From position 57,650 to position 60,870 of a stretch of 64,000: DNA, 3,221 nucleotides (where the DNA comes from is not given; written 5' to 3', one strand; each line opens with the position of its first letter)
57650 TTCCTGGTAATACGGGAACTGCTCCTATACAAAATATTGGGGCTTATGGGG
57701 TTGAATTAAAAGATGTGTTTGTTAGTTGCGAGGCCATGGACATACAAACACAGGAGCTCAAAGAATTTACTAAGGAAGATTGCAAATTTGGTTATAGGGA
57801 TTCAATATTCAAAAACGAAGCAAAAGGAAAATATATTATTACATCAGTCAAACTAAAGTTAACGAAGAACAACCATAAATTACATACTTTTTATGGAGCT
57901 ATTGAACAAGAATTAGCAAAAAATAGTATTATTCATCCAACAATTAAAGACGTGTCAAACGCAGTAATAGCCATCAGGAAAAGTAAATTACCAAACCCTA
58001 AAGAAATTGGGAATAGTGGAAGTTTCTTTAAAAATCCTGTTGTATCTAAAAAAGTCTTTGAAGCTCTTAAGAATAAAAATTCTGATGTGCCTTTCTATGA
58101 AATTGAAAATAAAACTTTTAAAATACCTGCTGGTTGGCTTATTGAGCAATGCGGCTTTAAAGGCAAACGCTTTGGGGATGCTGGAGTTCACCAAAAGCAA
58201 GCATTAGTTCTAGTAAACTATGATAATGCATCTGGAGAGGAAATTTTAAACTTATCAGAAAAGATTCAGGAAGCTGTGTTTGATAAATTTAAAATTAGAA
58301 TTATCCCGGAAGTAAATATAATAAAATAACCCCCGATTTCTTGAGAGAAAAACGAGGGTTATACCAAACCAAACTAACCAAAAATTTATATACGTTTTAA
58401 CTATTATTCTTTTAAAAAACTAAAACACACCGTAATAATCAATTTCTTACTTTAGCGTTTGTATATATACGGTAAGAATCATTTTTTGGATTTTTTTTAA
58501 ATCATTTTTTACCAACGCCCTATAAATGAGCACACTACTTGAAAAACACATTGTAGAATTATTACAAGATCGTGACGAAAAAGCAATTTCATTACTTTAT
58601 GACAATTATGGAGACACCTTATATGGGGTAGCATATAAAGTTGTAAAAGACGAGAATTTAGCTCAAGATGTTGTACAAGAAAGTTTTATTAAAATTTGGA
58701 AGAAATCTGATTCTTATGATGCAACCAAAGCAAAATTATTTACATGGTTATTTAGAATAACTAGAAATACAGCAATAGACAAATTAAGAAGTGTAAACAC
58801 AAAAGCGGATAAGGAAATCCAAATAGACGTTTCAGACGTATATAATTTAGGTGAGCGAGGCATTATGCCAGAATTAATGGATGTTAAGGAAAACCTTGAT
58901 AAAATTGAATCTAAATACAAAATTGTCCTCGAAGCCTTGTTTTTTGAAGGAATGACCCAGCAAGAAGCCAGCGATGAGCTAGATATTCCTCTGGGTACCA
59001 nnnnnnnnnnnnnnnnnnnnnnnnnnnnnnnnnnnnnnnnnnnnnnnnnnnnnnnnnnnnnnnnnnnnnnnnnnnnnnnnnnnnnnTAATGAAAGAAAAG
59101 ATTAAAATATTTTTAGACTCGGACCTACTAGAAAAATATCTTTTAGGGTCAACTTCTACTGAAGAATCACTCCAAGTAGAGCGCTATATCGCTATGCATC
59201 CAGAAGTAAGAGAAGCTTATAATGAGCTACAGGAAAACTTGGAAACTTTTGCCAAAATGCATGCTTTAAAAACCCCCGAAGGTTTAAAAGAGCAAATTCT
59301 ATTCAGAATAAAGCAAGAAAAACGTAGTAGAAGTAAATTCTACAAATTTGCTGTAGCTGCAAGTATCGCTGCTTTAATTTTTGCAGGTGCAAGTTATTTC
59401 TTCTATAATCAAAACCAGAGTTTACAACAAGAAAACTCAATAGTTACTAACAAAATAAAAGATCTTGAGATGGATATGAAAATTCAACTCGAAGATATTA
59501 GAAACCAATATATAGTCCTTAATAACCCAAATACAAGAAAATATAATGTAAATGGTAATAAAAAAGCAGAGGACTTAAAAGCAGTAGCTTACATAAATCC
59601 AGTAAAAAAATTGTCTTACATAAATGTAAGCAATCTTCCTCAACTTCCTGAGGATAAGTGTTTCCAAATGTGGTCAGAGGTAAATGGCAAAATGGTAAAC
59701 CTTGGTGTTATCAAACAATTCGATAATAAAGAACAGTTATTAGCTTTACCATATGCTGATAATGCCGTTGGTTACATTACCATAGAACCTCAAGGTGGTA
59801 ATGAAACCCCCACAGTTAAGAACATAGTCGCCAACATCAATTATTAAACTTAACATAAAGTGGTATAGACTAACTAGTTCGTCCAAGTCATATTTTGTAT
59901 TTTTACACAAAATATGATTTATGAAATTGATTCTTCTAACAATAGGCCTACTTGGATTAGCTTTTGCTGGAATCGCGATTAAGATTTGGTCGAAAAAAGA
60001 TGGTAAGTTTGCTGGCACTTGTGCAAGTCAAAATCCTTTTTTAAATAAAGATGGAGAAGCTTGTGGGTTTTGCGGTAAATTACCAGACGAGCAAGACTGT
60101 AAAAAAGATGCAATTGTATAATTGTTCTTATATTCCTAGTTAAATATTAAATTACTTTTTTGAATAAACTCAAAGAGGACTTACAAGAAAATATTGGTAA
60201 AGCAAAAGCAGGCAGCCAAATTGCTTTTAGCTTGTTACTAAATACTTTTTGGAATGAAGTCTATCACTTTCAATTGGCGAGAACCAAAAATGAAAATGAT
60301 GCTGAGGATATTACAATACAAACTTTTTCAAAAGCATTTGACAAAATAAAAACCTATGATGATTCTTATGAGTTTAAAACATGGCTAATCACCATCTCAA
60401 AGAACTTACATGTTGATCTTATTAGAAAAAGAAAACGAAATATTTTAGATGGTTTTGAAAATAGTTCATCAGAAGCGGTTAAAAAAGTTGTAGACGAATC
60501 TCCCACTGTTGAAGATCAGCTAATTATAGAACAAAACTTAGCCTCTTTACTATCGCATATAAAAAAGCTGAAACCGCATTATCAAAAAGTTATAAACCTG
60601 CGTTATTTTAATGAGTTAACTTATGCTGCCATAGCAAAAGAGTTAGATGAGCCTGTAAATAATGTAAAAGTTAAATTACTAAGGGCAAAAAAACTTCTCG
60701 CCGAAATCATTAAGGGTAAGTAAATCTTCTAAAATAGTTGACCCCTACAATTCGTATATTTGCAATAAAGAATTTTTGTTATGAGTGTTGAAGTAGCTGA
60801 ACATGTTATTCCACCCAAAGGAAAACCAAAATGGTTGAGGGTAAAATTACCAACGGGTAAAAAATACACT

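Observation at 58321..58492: Candidate ECF-sigma-driven small RNA with a UUGG-repeat seed, divergent from the sigma/anti-sigma pair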

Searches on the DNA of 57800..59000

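Call 4: search_rna_families(source=window, start=57800, end=59000, threshold=evalue, max_evalue=10)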
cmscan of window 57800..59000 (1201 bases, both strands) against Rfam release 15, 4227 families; matches with E-value up to 10: 3.
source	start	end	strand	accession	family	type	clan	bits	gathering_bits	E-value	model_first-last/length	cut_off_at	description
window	58321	58422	-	RF00515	PyrR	Cis-reg;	-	20.3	54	4.9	1-115/115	no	PyrR binding site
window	58337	58366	-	RF02448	SpR20_sRNA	Gene; sRNA;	-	17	45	1.1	1-45/45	no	Streptococcus sRNA SpR20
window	58157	58212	-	RF01417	RSV_RNA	Cis-reg;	-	8.6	105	9.6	1-289/289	no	Retroviral 3'UTR stability element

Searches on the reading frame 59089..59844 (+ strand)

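Call 34: search_protein_families(library=ncbifam, proteins=[window:59089-59844:+], max_evalue=0.001)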
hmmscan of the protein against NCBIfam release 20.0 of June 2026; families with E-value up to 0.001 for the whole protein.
window:59089-59844:+ (252 aa): 2 families
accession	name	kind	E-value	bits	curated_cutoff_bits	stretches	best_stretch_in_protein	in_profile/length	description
NF052375.1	antisigma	equivalog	6.6e-23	81.8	100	1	13-242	1-214/217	anti-sigma factor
NF010501.0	PRK13920.1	subfamily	1.6e-18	67.2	225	2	12-124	6-116/213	putative anti-sigmaE protein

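Call 35: search_protein_families(library=pfam, proteins=[window:59089-59844:+], max_evalue=0.001)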
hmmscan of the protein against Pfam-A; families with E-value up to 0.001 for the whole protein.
window:59089-59844:+ (252 aa): 2 families
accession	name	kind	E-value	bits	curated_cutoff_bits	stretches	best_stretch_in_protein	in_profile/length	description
PF10099.14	RskA_C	-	2.7e-13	50.8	29.4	1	89-242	3-130/135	Anti-sigma-K factor rskA, C-terminal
PF11859.13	DUF3379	-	7.1e-06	25.9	33.2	1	33-140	24-137/232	Protein of unknown function (DUF3379)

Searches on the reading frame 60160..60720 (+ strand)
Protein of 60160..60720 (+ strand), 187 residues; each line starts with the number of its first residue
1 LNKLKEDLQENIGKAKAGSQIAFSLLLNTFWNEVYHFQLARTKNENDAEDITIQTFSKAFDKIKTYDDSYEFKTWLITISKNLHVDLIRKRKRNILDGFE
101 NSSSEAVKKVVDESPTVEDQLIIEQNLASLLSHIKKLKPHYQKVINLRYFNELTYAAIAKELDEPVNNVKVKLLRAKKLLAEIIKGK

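Call 34: search_protein_families(library=ncbifam, proteins=[window:60160-60720:+], max_evalue=0.001)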
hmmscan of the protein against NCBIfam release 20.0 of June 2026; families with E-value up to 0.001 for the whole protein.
window:60160-60720:+ (187 aa): 82 families (the best 25 are shown)
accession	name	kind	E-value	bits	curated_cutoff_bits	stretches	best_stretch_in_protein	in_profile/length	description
NF007223.0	PRK09641.1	equivalog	6.3e-28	97.9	209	1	9-183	6-183/187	RNA polymerase sigma factor SigW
TIGR02950.1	SigM_subfam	subfamily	6.3e-27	94.4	147.95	1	27-183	6-157/159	RNA polymerase sigma factor, SigM family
TIGR02937.1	sigma70-ECF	superfamily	1.1e-24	86.9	42.9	1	22-182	2-163/165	sigma-70 family RNA polymerase sigma factor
NF007216.0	PRK09638.1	equivalog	2.3e-24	86.2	194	1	9-180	6-170/180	RNA polymerase sigma factor SigY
TIGR02952.1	Sig70_famx2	equivalog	1.1e-23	84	206.45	1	12-182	2-168/170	ECF subfamily RNA polymerase sigma factor, BldN family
TIGR02948.1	SigW_bacill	equivalog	4.8e-23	82.2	243.1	1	11-181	8-181/187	RNA polymerase sigma factor SigW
TIGR02954.1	Sig70_famx3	hypoth_equivalog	8.1e-23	81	188.5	1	12-185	7-168/170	RNA polymerase sigma-70 factor, TIGR02954 family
NF009166.1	PRK12513.1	equivalog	6.3e-22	78.2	206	1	16-180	17-182/193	RNA polymerase sigma factor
NF008888.0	PRK11922.1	equivalog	2.4e-21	76.4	204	1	11-185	20-197/231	RNA polymerase sigma factor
NF058625.1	sigma_PG0214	equivalog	3.2e-21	75.8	130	1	22-184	5-161/170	GFO_1088 family ECF-type sigma factor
NF006930.0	PRK09415.1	subfamily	7.1e-21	74.8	198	1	23-185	18-176/179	RNA polymerase factor sigma C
TIGR02989.1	Sig-70_gvs1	subfamily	9.8e-21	74.3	124.55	1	23-182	3-156/158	RNA polymerase sigma-70 factor, Rhodopirellula/Verrucomicrobium family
NF007226.0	PRK09644.1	equivalog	2.8e-20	73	199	1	29-185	9-158/166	RNA polymerase sigma factor SigM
NF009168.0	PRK12515.1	subfamily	2.8e-20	72.6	236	1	14-186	15-181/189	RNA polymerase sigma factor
NF009174.0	PRK12522.1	equivalog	3.6e-20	72.7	217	1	25-185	7-168/175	RNA polymerase sigma factor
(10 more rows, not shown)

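Call 35: search_protein_families(library=pfam, proteins=[window:60160-60720:+], max_evalue=0.001)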
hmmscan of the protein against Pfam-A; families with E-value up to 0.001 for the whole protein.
window:60160-60720:+ (187 aa): 4 families
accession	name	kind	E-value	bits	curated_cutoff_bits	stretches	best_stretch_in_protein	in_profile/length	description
PF08281.18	Sigma70_r4_2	-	1.5e-12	47.4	25.7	1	131-180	5-54/54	Sigma-70, region 4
PF04542.20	Sigma70_r2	-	7e-11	42.2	24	1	33-93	8-70/71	Sigma-70 region 2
PF04545.22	Sigma70_r4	-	9.1e-06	25.5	24.1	1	134-175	2-43/50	Sigma-70, region 4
PF07638.17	Sigma70_ECF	-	5.5e-05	23.6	21.1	1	12-170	8-169/185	ECF sigma factor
